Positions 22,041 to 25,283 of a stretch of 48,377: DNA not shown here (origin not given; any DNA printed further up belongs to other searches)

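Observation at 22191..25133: In-frame fusion of 2-isopropylmalate synthase (LeuA) and isopropylmalate dehydratase large subunit (LeuC) in a single 980-aa ORF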

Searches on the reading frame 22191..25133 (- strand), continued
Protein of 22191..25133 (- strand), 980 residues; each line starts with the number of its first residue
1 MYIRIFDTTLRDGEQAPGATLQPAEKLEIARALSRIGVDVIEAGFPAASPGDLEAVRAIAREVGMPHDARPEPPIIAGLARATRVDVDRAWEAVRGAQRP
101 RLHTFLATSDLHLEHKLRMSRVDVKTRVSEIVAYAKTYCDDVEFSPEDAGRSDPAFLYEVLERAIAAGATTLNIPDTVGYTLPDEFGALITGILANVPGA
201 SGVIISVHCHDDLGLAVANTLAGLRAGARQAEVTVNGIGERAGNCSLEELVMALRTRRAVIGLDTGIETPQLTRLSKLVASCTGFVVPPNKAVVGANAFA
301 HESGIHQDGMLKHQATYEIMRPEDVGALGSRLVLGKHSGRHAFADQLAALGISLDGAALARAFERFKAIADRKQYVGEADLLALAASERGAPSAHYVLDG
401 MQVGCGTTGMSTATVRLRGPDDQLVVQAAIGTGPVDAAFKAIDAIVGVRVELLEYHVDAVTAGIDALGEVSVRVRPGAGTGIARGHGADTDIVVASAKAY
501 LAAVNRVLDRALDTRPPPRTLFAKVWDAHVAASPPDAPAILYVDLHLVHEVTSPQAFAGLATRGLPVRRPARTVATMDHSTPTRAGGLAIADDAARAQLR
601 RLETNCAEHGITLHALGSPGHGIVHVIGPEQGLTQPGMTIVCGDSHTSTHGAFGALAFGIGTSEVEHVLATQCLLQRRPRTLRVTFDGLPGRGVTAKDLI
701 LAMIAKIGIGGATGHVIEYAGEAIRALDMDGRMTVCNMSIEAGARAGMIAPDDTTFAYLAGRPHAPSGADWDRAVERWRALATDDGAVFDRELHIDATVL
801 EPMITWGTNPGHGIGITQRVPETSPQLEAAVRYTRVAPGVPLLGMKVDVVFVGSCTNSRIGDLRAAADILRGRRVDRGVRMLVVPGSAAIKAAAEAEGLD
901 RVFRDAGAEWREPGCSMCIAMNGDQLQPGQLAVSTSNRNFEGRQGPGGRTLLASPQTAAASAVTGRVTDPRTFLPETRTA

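Call 6: find_homologous_proteins(query=window:22191-25133:-, max_evalue=1e-50)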
Query window:22191-25133:- (980 aa): 8000 proteins with E <= 1e-50 among 8000 candidates; the best 120 are listed.
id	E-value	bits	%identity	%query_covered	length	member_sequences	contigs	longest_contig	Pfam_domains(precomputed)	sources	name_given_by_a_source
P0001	0.0e+0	1370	68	99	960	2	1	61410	PF22617.2,PF00682.26,PF08502.16,PF00330.26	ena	-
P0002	0.0e+0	1260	63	99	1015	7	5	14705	PF22617.2,PF00682.26,PF08502.16,PF00330.26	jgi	jgi:3-isopropylmalate/(R)-2-methylmalate dehydratase large subunit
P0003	0.0e+0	1234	62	99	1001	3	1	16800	PF22617.2,PF00682.26,PF08502.16,PF00330.26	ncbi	-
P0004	0.0e+0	1186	71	47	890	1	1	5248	PF22617.2,PF00682.26,PF00330.26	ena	-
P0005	0.0e+0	1163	71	47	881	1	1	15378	PF22617.2,PF00682.26,PF00330.26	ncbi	-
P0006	0.0e+0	1161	-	-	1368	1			PF00290.27,PF22617.2,PF00682.26,PF08502.16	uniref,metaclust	uniref:2-isopropylmalate synthase n=1 Tax=Cynara cardunculus var. scolymus TaxID=59895 RepID=A0A103Y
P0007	0.0e+0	1156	66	48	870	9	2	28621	PF22617.2,PF00682.26,PF00330.26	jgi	-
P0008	0.0e+0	1156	67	47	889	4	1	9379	PF22617.2,PF00682.26,PF00330.26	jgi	-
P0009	0.0e+0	1155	70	47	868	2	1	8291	PF22617.2,PF00682.26,PF00330.26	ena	-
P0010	0.0e+0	1151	67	47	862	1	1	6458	PF22617.2,PF00682.26,PF00330.26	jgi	jgi:3-isopropylmalate/(R)-2-methylmalate dehydratase large subunit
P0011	0.0e+0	1150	67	47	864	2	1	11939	PF22617.2,PF00682.26,PF00330.26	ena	-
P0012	0.0e+0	1149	67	47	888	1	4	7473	PF22617.2,PF00682.26,PF00330.26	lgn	-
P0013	0.0e+0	1148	68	47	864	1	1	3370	PF22617.2,PF00682.26,PF00330.26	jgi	jgi:3-isopropylmalate/(R)-2-methylmalate dehydratase large subunit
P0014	0.0e+0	1134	66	49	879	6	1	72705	PF22617.2,PF00682.26,PF00330.26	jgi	-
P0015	0.0e+0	1129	67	47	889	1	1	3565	PF22617.2,PF00682.26,PF00330.26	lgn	-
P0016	0.0e+0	1128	69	47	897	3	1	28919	PF22617.2,PF00682.26,PF00330.26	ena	-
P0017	0.0e+0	1126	69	47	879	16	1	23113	PF22617.2,PF00682.26,PF00330.26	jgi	-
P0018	0.0e+0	1125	69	47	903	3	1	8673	PF22617.2,PF00682.26,PF00330.26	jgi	jgi:3-isopropylmalate/(R)-2-methylmalate dehydratase large subunit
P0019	0.0e+0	1121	66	48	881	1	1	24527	PF22617.2,PF00682.26,PF00330.26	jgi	jgi:3-isopropylmalate/(R)-2-methylmalate dehydratase large subunit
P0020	0.0e+0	1121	66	47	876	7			PF22617.2,PF00682.26,PF00330.26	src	-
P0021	0.0e+0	1111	66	47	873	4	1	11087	PF22617.2,PF00682.26,PF00330.26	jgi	jgi:3-isopropylmalate dehydratase, large subunit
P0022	0.0e+0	1108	65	49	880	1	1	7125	PF22617.2,PF00682.26,PF00330.26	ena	-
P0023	0.0e+0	1093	66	48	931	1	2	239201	PF22617.2,PF00682.26,PF00330.26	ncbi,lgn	-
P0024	0.0e+0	1074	66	46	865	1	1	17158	PF22617.2,PF00682.26,PF28406.1,PF00330.26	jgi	jgi:3-isopropylmalate/(R)-2-methylmalate dehydratase large subunit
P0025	0.0e+0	1054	66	48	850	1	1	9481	PF22617.2,PF00682.26,PF00330.26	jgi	jgi:3-isopropylmalate/(R)-2-methylmalate dehydratase large subunit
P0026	9.2e-268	910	81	53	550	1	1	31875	PF22617.2,PF00682.26,PF08502.16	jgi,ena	-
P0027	6.4e-265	900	81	52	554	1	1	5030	PF22617.2,PF00682.26,PF08502.16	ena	-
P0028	3.4e-261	888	81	52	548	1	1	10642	PF22617.2,PF00682.26,PF08502.16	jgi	jgi:2-isopropylmalate synthase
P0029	1.7e-258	879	78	52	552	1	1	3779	PF22617.2,PF00682.26,PF08502.16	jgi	jgi:2-isopropylmalate synthase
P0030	2.3e-258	878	79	52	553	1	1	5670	PF22617.2,PF00682.26,PF08502.16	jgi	jgi:2-isopropylmalate synthase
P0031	3.6e-257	874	78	52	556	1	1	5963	PF22617.2,PF00682.26,PF08502.16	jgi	jgi:2-isopropylmalate synthase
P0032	4.3e-257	874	77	53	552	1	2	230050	PF22617.2,PF00682.26,PF08502.16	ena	-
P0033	6.4e-257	874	77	53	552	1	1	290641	PF22617.2,PF00682.26,PF08502.16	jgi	jgi:2-isopropylmalate synthase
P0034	4.5e-256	871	79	52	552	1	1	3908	PF22617.2,PF00682.26,PF08502.16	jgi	jgi:2-isopropylmalate synthase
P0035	1.9e-255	869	77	52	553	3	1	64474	PF22617.2,PF00682.26,PF08502.16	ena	-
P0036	4.0e-255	868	77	52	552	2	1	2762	PF22617.2,PF00682.26,PF08502.16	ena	-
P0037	1.3e-254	866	77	52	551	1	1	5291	PF22617.2,PF00682.26,PF08502.16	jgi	jgi:2-isopropylmalate synthase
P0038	6.1e-254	864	79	52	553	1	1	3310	PF22617.2,PF00682.26,PF08502.16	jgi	-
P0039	1.2e-252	859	76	53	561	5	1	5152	PF22617.2,PF00682.26,PF08502.16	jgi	jgi:2-isopropylmalate synthase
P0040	1.6e-252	859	77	52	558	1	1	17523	PF22617.2,PF00682.26,PF08502.16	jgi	jgi:2-isopropylmalate synthase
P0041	2.5e-252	858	78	52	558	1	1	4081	PF22617.2,PF00682.26,PF08502.16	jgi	jgi:2-isopropylmalate synthase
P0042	1.2e-251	856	77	52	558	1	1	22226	PF22617.2,PF00682.26,PF08502.16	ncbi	-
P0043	1.5e-251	856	77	52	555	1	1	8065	PF22617.2,PF00682.26,PF08502.16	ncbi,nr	ncbi:MAG TPA: 2-isopropylmalate synthase [Kofleriaceae bacterium]|nr:2-isopropylmalate synthase [Kof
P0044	4.4e-251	854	77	52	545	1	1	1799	PF22617.2,PF00682.26,PF08502.16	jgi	jgi:2-isopropylmalate synthase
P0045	8.2e-251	853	77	52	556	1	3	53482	PF22617.2,PF00682.26,PF08502.16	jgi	jgi:2-isopropylmalate synthase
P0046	1.1e-250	853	77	52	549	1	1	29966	PF22617.2,PF00682.26,PF08502.16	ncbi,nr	ncbi:MAG TPA: 2-isopropylmalate synthase [Kofleriaceae bacterium]|nr:2-isopropylmalate synthase [Kof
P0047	1.1e-250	853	77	52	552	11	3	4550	PF22617.2,PF00682.26,PF08502.16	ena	-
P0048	1.2e-250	853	74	53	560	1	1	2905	PF22617.2,PF00682.26,PF08502.16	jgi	jgi:2-isopropylmalate synthase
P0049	2.5e-249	848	77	52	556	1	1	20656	PF22617.2,PF00682.26,PF08502.16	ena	-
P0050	4.0e-248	845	74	53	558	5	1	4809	PF22617.2,PF00682.26,PF08502.16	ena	-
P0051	7.3e-248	844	77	52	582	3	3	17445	PF22617.2,PF00682.26,PF08502.16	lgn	-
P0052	6.8e-247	840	76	53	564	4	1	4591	PF22617.2,PF00682.26,PF08502.16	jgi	jgi:2-isopropylmalate synthase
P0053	7.8e-247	840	76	52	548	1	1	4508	PF22617.2,PF00682.26,PF08502.16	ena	-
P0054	6.3e-246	837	76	52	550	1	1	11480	PF22617.2,PF00682.26,PF08502.16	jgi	jgi:2-isopropylmalate synthase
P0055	4.3e-245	835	74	55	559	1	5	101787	PF22617.2,PF00682.26,PF08502.16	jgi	jgi:2-isopropylmalate synthase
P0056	1.1e-244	833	76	52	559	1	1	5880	PF22617.2,PF00682.26,PF08502.16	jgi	jgi:2-isopropylmalate synthase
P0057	5.2e-239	814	-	-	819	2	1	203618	PF22617.2,PF00682.26,PF00330.26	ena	-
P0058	2.8e-231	789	72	52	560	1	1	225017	PF22617.2,PF00682.26,PF08502.16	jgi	jgi:2-isopropylmalate synthase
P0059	4.4e-229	781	72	52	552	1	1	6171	PF22617.2,PF00682.26,PF08502.16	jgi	jgi:2-isopropylmalate synthase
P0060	7.2e-226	771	72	52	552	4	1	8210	PF22617.2,PF00682.26,PF08502.16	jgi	jgi:2-isopropylmalate synthase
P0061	2.4e-223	763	72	52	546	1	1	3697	PF22617.2,PF00682.26,PF08502.16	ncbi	-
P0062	9.0e-222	757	70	52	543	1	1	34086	PF22617.2,PF00682.26,PF08502.16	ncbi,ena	-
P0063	1.7e-220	753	71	52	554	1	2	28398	PF22617.2,PF00682.26,PF08502.16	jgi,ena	-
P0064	6.8e-219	748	68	52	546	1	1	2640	PF22617.2,PF00682.26,PF08502.16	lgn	-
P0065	7.6e-219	748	68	52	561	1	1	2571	PF22617.2,PF00682.26,PF08502.16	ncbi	ncbi:MAG: 2-isopropylmalate synthase, partial [Anaerolineales bacterium]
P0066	1.0e-218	747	68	52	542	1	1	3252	PF22617.2,PF00682.26,PF08502.16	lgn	-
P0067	1.1e-218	747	67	52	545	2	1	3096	PF22617.2,PF00682.26,PF08502.16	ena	-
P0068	1.2e-218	747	70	53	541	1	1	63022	PF22617.2,PF00682.26,PF08502.16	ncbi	-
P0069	1.9e-218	746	68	52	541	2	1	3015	PF22617.2,PF00682.26,PF08502.16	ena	-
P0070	2.3e-218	746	68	52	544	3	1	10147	PF22617.2,PF00682.26,PF08502.16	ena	-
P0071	8.7e-218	744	69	52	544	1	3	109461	PF22617.2,PF00682.26,PF08502.16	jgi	jgi:2-isopropylmalate synthase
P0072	9.5e-218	744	70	52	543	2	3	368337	PF22617.2,PF00682.26,PF08502.16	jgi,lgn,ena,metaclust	metaclust:\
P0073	2.2e-217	743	70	52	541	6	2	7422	PF22617.2,PF00682.26,PF08502.16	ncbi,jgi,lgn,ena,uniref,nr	ncbi:2-isopropylmalate synthase [Anaerolinea sp.]|uniref:2-isopropylmalate synthase n=1 Tax=Anaeroli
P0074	3.1e-217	742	68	52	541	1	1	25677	PF22617.2,PF00682.26,PF08502.16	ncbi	-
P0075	3.8e-217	742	65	55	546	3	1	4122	PF22617.2,PF00682.26,PF08502.16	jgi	-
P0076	5.0e-217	742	69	52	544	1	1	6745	PF22617.2,PF00682.26,PF08502.16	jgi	jgi:2-isopropylmalate synthase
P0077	6.8e-217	741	70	53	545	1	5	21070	PF22617.2,PF00682.26,PF08502.16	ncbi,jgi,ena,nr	ncbi:MAG TPA: 2-isopropylmalate synthase [Kofleriaceae bacterium]|jgi:2-isopropylmalate synthase|nr:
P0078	7.4e-217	741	68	52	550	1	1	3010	PF22617.2,PF00682.26,PF08502.16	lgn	-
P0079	9.3e-217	741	68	53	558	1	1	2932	PF22617.2,PF00682.26,PF08502.16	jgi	jgi:2-isopropylmalate synthase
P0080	1.8e-216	740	67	52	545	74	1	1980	PF22617.2,PF00682.26,PF08502.16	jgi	jgi:2-isopropylmalate synthase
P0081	1.9e-216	740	68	52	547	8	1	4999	PF22617.2,PF00682.26,PF08502.16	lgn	-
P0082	2.3e-216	739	66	52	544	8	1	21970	PF22617.2,PF00682.26,PF08502.16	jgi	jgi:2-isopropylmalate synthase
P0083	2.3e-216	739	67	54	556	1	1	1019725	PF22617.2,PF00682.26,PF08502.16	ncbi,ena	-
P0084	2.4e-216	739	67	52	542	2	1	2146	PF22617.2,PF00682.26,PF08502.16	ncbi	-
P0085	2.9e-216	739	67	52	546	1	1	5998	PF22617.2,PF00682.26,PF08502.16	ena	-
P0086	3.5e-216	739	66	52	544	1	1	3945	PF22617.2,PF00682.26,PF08502.16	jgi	-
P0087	3.6e-216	739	67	52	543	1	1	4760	PF22617.2,PF00682.26,PF08502.16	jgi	jgi:2-isopropylmalate synthase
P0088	4.3e-216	739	68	52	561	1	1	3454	PF22617.2,PF00682.26,PF08502.16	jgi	jgi:2-isopropylmalate synthase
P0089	4.4e-216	738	69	52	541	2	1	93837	PF22617.2,PF00682.26,PF08502.16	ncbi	-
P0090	4.5e-216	738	69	52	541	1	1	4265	PF22617.2,PF00682.26,PF08502.16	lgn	-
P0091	5.2e-216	738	66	52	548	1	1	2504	PF22617.2,PF00682.26,PF08502.16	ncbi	-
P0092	5.2e-216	738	66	52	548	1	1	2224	PF22617.2,PF00682.26,PF08502.16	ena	-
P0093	5.7e-216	738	68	52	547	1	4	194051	PF22617.2,PF00682.26,PF08502.16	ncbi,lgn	-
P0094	6.3e-216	738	66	52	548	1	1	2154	PF22617.2,PF00682.26,PF08502.16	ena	-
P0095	8.1e-216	738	67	52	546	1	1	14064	PF22617.2,PF00682.26,PF08502.16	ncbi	-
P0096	8.6e-216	738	68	52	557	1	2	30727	PF22617.2,PF00682.26,PF08502.16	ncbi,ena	-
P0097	9.7e-216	737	67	52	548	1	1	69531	PF22617.2,PF00682.26,PF08502.16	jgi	jgi:2-isopropylmalate synthase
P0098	1.1e-215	737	66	52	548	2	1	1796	PF22617.2,PF00682.26,PF08502.16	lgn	-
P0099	1.1e-215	737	66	52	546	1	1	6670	PF22617.2,PF00682.26,PF08502.16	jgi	-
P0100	1.2e-215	737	68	52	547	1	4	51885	PF22617.2,PF00682.26,PF08502.16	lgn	-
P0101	1.4e-215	737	66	52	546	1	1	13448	PF22617.2,PF00682.26,PF08502.16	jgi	jgi:2-isopropylmalate synthase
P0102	1.5e-215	737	67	52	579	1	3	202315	PF22617.2,PF00682.26,PF08502.16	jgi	jgi:2-isopropylmalate synthase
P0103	1.5e-215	737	67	52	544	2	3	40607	PF22617.2,PF00682.26,PF08502.16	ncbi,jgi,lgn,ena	-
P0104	1.5e-215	737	69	52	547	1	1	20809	PF22617.2,PF00682.26,PF08502.16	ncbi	-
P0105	1.6e-215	737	69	52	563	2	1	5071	PF22617.2,PF00682.26,PF08502.16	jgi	jgi:2-isopropylmalate synthase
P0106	1.7e-215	737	67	53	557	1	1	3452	PF22617.2,PF00682.26,PF08502.16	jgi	jgi:2-isopropylmalate synthase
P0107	1.7e-215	737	69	52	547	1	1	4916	PF22617.2,PF00682.26,PF08502.16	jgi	jgi:2-isopropylmalate synthase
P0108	1.8e-215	736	67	52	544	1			PF22617.2,PF00682.26,PF08502.16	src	-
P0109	2.4e-215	736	66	52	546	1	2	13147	PF22617.2,PF00682.26,PF08502.16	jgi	jgi:2-isopropylmalate synthase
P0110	2.6e-215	736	66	52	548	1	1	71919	PF22617.2,PF00682.26,PF08502.16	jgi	jgi:2-isopropylmalate synthase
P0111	2.8e-215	736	66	52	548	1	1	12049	PF22617.2,PF00682.26,PF08502.16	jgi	jgi:2-isopropylmalate synthase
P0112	2.8e-215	736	67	52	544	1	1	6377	PF22617.2,PF00682.26,PF08502.16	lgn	-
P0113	2.9e-215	736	67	52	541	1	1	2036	PF22617.2,PF00682.26,PF08502.16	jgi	-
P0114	2.9e-215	736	66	52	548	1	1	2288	PF22617.2,PF00682.26,PF08502.16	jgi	jgi:2-isopropylmalate synthase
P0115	3.1e-215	736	68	52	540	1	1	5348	PF22617.2,PF00682.26,PF08502.16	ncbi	-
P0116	3.4e-215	736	68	52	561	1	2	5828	PF22617.2,PF00682.26,PF08502.16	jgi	jgi:2-isopropylmalate synthase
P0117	4.0e-215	735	68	52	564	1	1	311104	PF22617.2,PF00682.26,PF08502.16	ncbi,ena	-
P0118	4.2e-215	735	68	52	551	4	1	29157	PF22617.2,PF00682.26,PF08502.16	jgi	jgi:2-isopropylmalate synthase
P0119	4.5e-215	735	69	52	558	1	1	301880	PF22617.2,PF00682.26,PF08502.16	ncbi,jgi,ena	jgi:2-isopropylmalate synthase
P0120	4.5e-215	735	69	52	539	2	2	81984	PF22617.2,PF00682.26,PF08502.16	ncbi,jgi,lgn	-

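Call 9: find_encoding_contigs(protein=P0026, flank=6000, max_places=3)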
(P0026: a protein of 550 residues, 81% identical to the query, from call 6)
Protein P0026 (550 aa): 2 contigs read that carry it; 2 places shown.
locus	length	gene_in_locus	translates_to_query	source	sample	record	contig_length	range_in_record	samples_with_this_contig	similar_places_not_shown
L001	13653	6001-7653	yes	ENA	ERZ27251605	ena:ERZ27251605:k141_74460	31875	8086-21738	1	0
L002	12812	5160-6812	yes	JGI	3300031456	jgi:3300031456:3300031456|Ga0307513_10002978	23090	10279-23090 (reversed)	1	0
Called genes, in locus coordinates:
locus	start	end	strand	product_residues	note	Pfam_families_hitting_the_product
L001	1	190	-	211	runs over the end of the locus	-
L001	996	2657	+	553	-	PF00920:ILVD_EDD_N, PF24877:ILV_EDD_C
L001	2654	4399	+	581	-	PF02776:TPP_enzyme_N, PF00205:TPP_enzyme_M, PF02775:TPP_enzyme_C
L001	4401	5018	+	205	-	PF01842:ACT, PF22629:ACT_AHAS_ss, PF13710:ACT_5, PF10369:ALS_ss_C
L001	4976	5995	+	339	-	PF02826:2-Hacid_dh_C (weak), PF07991:KARI_N, PF01450:KARI_C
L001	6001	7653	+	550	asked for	PF00682:HMGL-like, PF22617:HCS_D2, PF08502:LeuA_dimer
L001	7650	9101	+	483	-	PF00330:Aconitase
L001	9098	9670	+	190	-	PF00694:Aconitase_C, PF27512:LeuD (weak)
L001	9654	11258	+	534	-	PF00682:HMGL-like, PF22617:HCS_D2, PF08502:LeuA_dimer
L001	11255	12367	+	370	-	PF00180:Iso_dh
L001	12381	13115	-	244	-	-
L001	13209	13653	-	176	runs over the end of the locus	-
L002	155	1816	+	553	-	PF00920:ILVD_EDD_N, PF24877:ILV_EDD_C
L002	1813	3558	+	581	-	PF02776:TPP_enzyme_N, PF00205:TPP_enzyme_M, PF02775:TPP_enzyme_C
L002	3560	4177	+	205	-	PF01842:ACT, PF22629:ACT_AHAS_ss, PF13710:ACT_5, PF10369:ALS_ss_C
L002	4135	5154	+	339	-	PF02826:2-Hacid_dh_C (weak), PF07991:KARI_N, PF01450:KARI_C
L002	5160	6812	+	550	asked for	PF00682:HMGL-like, PF22617:HCS_D2, PF08502:LeuA_dimer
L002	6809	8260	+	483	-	PF00330:Aconitase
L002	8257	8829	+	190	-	PF00694:Aconitase_C, PF27512:LeuD (weak)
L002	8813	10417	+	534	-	PF00682:HMGL-like, PF22617:HCS_D2, PF08502:LeuA_dimer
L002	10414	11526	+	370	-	PF00180:Iso_dh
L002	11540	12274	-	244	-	-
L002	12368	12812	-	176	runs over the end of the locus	-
